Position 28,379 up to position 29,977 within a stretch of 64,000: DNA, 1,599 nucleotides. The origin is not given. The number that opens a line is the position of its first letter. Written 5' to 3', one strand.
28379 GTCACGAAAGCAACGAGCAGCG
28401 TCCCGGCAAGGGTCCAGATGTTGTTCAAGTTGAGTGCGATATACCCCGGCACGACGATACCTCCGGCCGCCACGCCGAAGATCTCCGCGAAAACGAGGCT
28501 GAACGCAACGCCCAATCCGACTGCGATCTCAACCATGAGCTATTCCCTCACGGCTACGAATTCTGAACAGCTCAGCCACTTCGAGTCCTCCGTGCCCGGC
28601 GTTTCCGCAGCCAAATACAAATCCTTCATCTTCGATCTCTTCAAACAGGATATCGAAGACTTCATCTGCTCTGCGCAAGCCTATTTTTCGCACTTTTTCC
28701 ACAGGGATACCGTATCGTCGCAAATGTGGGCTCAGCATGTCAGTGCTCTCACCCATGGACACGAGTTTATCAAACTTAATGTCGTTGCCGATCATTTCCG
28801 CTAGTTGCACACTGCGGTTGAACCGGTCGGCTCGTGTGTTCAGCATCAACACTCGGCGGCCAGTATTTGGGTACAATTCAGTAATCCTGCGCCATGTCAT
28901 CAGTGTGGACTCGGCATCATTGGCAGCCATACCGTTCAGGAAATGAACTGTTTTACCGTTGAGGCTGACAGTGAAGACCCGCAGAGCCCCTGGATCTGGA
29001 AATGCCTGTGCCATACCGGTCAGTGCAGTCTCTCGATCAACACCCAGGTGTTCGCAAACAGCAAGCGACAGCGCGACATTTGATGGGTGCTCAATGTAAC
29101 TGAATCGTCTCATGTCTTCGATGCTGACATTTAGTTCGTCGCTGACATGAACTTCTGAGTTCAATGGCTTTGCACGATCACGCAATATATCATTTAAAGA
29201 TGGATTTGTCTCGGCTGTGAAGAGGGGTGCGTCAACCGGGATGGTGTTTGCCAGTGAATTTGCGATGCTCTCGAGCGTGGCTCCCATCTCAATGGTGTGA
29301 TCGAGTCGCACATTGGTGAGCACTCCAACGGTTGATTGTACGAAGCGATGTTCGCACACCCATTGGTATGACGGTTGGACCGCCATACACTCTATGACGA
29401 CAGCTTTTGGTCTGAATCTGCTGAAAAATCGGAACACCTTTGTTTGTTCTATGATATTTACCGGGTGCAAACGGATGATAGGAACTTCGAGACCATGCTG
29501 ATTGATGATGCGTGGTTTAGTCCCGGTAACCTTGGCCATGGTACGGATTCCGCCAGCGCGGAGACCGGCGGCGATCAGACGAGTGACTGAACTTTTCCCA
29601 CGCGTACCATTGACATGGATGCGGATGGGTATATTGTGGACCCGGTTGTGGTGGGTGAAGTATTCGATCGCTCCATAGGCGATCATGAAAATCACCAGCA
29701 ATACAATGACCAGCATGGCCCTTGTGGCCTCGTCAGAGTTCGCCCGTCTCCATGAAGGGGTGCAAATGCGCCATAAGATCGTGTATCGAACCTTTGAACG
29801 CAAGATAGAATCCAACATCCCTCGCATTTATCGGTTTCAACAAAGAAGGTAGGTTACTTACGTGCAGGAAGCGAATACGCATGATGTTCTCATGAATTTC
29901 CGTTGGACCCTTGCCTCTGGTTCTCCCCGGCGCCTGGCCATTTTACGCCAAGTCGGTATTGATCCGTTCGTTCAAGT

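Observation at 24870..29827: Poly-gamma-glutamate (PGA) synthetase operon extended by a periplasmic protein and an outer-membrane beta-barrel, a candidate Gram-negative PGA synthesis and export system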

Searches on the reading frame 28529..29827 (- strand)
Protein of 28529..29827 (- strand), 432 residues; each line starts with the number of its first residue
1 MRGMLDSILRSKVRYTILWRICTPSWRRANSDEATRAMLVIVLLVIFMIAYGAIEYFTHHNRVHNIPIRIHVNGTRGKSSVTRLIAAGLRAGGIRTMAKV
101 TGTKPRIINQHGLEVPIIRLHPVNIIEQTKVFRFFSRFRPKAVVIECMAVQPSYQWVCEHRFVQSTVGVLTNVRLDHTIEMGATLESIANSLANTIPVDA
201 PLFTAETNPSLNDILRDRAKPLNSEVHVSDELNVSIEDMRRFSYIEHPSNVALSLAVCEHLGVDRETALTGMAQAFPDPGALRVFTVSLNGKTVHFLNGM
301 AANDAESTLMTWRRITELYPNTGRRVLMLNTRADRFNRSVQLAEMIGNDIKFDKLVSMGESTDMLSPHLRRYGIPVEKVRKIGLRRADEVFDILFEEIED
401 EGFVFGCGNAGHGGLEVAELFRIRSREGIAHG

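Call 3: search_protein_families(library=pfam, proteins=[window:28529-29827:-], max_evalue=0.1)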
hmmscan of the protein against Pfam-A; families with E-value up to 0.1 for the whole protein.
window:28529-29827:- (432 aa): 1 family
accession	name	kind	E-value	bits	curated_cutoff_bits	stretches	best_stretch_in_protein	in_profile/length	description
PF08245.18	Mur_ligase_M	-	5.1e-06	27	24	1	72-211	1-128/200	Mur ligase middle domain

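Call 4: search_protein_families(library=ncbifam, proteins=[window:28529-29827:-], max_evalue=0.1)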
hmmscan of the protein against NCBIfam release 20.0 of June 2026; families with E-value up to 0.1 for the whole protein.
window:28529-29827:- (432 aa): 11 families
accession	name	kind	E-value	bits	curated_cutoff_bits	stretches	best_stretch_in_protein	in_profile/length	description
TIGR04012.1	poly_gGlu_PgsB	equivalog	2.9e-125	418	222.7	1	39-420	1-379/380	poly-gamma-glutamate synthase PgsB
TIGR01499.1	folC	subfamily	1.2e-11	44.6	162.65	2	163-248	131-216/400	bifunctional protein FolC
NF047860.1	Tet-DihydfolSynFolCMyb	equivalog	6.5e-07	28.6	700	1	162-226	178-242/468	bifunctional tetrahydrofolate synthase/dihydrofolate synthase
NF053648.1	pMurE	equivalog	0.0029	16.4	600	1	61-189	92-213/464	pseudomurein biosynthesis peptide ligase pMurE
TIGR02068.2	cya_phycin_syn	equivalog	0.0054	14.8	850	1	53-95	466-507/862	cyanophycin synthetase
NF001126.0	PRK00139.1-4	equivalog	0.011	14.3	373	1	68-177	106-206/486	UDP-N-acetylmuramoyl-L-alanyl-D-glutamate--2,6-diaminopimelate ligase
TIGR01087.1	murD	equivalog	0.013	14.6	211.95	1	54-97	94-134/441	UDP-N-acetylmuramoyl-L-alanine--D-glutamate ligase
TIGR01085.1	murE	subfamily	0.019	13.9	257.3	1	56-177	77-190/472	UDP-N-acetylmuramyl-tripeptide synthetase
NF008896.0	PRK11929.1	equivalog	0.033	12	1023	1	55-181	103-221/965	bifunctional UDP-N-acetylmuramoyl-L-alanyl-D-glutamate--2,6-diaminopimelate ligase MurE/UDP-N-acetylmuramoyl-tripeptide--D-alanyl-D-alanine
NF001124.0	PRK00139.1-2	equivalog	0.052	12.3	476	0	69-96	111-138/500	UDP-N-acetylmuramoyl-L-alanyl-D-glutamate--2,6-diaminopimelate ligase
NF041658.1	ornithlipidmtase_OlsG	equivalog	0.08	12.7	350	0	133-221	6-87/191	ornithine lipid N-methyltransferase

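Call 53: search_dna_similar(query=window:28529-29716:-, collection=plasmids, mode=protein, max_rows=15)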
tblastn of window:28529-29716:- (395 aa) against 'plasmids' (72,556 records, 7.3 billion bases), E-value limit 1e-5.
Records with a match: 108; places in all: 109; records where one place covers at least 80% of the query: 94.
Best place of each record, by identity: <60% 108.
By first word of the organism name: Bacillus 85; Streptomyces 6; Haloferax 3; Cetobacterium 1; Corynebacterium 1; Chroococcidiopsis 1; Haloplanus 1; Halobellus 1; Halorientalis 1; Halobaculum 1; and 7 more.
By predicted mobility (MOB-suite, as given by PLSDB): conjugative 82; non-mobilizable 22; mobilizable 4.
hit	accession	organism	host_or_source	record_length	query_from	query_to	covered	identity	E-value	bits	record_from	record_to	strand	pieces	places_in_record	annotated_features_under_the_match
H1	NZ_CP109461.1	Streptomyces sp. NBC_01454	-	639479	11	386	95%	39.4%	6e-62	222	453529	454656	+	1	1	pgsB: poly-gamma-glutamate synthase PgsB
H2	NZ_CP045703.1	Streptomyces finlayi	pure culture,soil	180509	2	372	94%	38.7%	2e-63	227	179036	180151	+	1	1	pgsB: poly-gamma-glutamate synthase PgsB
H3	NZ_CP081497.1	Streptomyces sp. BHT-5-2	whole organism,plant soil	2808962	11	378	93%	38.5%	1e-60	219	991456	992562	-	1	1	none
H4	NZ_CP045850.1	Streptomyces clavuligerus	pure culture single spore ...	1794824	2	372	94%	38.0%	4e-62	223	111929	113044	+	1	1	none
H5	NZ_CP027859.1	Streptomyces clavuligerus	Cell culture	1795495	2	372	94%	38.0%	4e-62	223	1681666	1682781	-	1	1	none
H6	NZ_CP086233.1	Streptomyces clavuligerus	whole organism,soil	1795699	2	372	94%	38.0%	4e-62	223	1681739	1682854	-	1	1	none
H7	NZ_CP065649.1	Bacillus cereus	-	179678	1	379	96%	36.7%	4e-69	243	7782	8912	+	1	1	pgsB: poly-gamma-glutamate synthase PgsB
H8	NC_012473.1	Bacillus cereus 03BB102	-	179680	1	379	96%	36.7%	4e-69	243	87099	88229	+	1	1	pgsB: poly-gamma-glutamate synthase PgsB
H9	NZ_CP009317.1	Bacillus cereus 03BB102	Human blood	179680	1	379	96%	36.7%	4e-69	243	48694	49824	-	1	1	pgsB: poly-gamma-glutamate synthase PgsB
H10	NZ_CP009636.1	Bacillus cereus 03BB108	Dust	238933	1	379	96%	36.0%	5e-68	240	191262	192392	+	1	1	pgsB: poly-gamma-glutamate synthase PgsB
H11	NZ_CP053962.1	Bacillus cereus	-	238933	1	379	96%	36.0%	5e-68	240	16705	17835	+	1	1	pgsB: poly-gamma-glutamate synthase PgsB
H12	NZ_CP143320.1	Cetobacterium somerae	intestine of Yellow Catfish,pure culture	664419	27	389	92%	37.5%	9e-59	213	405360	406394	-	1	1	pgsB: poly-gamma-glutamate synthase PgsB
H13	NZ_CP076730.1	Bacillus anthracis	cow,culture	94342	1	379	96%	35.7%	1e-67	239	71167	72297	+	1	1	capB: capsule biosynthesis protein CapB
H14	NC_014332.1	Bacillus cereus biovar anthracis str. CI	-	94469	1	379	96%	35.7%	1e-67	239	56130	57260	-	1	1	capB: capsule biosynthesis protein CapB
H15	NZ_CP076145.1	Bacillus anthracis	cattle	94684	1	379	96%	35.7%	1e-67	239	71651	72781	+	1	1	capB: capsule biosynthesis protein CapB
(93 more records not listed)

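Call 54: get_annotated_region(hit=H12, flank=6000)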
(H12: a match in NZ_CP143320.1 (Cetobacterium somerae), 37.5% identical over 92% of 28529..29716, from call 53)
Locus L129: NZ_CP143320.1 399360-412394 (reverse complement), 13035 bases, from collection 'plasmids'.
description: Cetobacterium somerae strain ceto plasmid p1, complete sequence
organism: Cetobacterium somerae (NCBI taxid 188913)
taxonomy: Bacteria; Fusobacteriota; Fusobacteriia; Fusobacteriales; Fusobacteriaceae; Cetobacterium; Cetobacterium somerae
host: -; source: intestine of Yellow Catfish,pure culture; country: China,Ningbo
typing (MOB-suite, as given by PLSDB): non-mobilizable
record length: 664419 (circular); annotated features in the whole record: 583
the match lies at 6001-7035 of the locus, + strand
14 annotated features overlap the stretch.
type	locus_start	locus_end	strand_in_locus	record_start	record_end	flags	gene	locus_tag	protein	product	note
CDS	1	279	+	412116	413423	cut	-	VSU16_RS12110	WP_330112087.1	ATP-binding protein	-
CDS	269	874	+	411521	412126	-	-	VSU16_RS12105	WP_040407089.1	response regulator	GO:0000160 - phosphorelay signal transduction system [Evidence IEA]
CDS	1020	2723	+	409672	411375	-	ggt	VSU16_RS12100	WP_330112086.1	gamma-glutamyltransferase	GO:0006750 - glutathione biosynthetic process [Evidence IEA]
CDS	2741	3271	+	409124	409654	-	-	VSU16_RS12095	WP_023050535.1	DUF6305 family protein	-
CDS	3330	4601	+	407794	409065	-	-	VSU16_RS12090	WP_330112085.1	TRAP transporter large permease subunit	-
CDS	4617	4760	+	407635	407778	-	-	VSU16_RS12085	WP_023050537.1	hypothetical protein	-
CDS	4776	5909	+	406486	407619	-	-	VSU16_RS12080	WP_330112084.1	succinylglutamate desuccinylase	-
CDS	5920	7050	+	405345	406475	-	pgsB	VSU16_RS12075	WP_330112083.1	poly-gamma-glutamate synthase PgsB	GO:0070501 - poly-gamma-glutamate biosynthetic process [Evidence IEA]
CDS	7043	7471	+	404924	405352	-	pgsC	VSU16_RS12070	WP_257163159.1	poly-gamma-glutamate biosynthesis protein PgsC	GO:0070501 - poly-gamma-glutamate biosynthetic process [Evidence IEA]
CDS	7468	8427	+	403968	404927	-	pgsW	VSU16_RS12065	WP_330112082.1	poly-gamma-glutamate system protein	-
CDS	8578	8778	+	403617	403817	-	-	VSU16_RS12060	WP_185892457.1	cold-shock protein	-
CDS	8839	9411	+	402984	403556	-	-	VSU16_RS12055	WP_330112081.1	sigma-70 family RNA polymerase sigma factor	GO:0006352 - DNA-templated transcription initiation [Evidence IEA]; GO:0006355 - regulation of DNA-templated ...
CDS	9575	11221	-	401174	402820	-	treC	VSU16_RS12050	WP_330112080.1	alpha,alpha-phosphotrehalase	GO:0005991 - trehalose metabolic process [Evidence IEA]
CDS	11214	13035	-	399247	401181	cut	-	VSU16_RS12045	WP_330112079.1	fructose-specific PTS transporter subunit EIIC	GO:0009401 - phosphoenolpyruvate-dependent sugar phosphotransferase system [Evidence IEA]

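Call 55: get_annotated_region(hit=H13, flank=5000)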
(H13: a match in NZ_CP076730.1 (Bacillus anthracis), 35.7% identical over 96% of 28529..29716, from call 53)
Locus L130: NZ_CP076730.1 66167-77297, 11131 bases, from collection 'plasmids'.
description: Bacillus anthracis strain Tyrol 3520 plasmid pXO2, complete sequence
organism: Bacillus anthracis (NCBI taxid 1392)
taxonomy: Bacteria; Bacillota; Bacilli; Bacillales; Bacillaceae; Bacillus; Bacillus anthracis
host: -; source: cow,culture; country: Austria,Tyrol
typing (MOB-suite, as given by PLSDB): conjugative; replicon rep_cluster_163; relaxase MOBP; mating-pair formation MPF_T
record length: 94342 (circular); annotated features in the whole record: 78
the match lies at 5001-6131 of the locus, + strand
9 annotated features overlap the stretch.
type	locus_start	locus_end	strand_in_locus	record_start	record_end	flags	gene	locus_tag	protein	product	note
CDS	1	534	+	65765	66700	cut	-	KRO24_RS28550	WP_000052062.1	ETX/MTX2 family pore-forming toxin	-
CDS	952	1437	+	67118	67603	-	lepB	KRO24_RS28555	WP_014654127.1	signal peptidase I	GO:0009306 - protein secretion [Evidence IEA]; GO:0006465 - signal peptide processing [Evidence IEA]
CDS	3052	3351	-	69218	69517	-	-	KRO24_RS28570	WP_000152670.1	metalloregulator ArsR/SmtB family transcription factor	GO:0006355 - regulation of DNA-templated transcription [Evidence IEA]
predicted_resistance_gene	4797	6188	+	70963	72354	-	capB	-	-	capsule biosynthesis protein CapB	predicted by amrfinderplus; class ; identity 100.0%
predicted_resistance_gene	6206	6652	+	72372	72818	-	capC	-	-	capsular polyglutamate amide ligase/translocase CapC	predicted by amrfinderplus; class ; identity 100.0%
predicted_resistance_gene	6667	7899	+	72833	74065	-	capA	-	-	capsular polyglutamate synthetase CapA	predicted by amrfinderplus; class ; identity 99.76%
predicted_resistance_gene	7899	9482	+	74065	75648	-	capD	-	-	capsule biosynthesis gamma-glutamyltransferase CapD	predicted by amrfinderplus; class ; identity 100.0%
predicted_resistance_gene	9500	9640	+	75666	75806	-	capE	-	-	capsule biosynthesis protein CapE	predicted by amrfinderplus; class ; identity 100.0%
CDS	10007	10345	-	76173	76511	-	-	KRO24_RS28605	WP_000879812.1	YxeA family protein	-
